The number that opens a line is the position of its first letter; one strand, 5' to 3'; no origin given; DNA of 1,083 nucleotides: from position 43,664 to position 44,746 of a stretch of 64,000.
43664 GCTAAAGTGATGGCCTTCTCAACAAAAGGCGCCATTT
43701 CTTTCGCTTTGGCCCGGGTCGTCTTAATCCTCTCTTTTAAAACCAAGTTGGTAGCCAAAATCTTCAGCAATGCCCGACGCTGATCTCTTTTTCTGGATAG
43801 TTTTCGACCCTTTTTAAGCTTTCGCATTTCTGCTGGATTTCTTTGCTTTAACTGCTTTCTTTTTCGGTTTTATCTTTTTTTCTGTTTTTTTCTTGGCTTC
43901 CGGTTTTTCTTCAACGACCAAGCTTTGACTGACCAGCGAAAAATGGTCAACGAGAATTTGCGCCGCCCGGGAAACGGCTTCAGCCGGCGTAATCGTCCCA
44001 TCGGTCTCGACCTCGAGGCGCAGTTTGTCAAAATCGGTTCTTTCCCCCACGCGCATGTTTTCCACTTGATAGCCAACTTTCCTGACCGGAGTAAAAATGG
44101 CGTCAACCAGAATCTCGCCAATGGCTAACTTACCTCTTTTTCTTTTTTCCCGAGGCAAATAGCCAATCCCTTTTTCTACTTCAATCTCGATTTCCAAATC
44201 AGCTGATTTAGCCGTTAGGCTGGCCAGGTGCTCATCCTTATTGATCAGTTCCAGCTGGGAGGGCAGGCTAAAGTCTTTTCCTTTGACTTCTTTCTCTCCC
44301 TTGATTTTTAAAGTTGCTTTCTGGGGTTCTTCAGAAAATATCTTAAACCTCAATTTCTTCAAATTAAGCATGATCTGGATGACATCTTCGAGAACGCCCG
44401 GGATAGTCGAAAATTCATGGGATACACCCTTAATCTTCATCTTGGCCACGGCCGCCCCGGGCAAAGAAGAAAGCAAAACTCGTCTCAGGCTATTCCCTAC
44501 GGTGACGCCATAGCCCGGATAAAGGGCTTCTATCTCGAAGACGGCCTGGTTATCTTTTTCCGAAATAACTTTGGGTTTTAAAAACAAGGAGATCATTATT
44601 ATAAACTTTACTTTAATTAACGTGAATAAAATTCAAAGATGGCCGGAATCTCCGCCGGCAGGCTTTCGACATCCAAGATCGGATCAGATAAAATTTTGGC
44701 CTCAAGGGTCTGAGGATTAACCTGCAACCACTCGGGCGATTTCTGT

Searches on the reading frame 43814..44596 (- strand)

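Call 34: search_protein_families(library=pfam, max_evalue=0.00001, proteins=[window:43814-44596:-])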
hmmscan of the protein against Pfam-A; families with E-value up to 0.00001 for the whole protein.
window:43814-44596:- (260 aa): 2 families
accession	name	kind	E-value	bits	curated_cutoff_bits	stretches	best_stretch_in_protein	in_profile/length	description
PF01000.31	RNA_pol_A_bac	-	1.2e-28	100.2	33.9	1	54-169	2-119/119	RNA polymerase Rpb3/RpoA insert domain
PF01193.29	RNA_pol_L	-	1e-24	86.4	24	1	26-219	4-74/74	RNA polymerase Rpb3/Rpb11 dimerisation domain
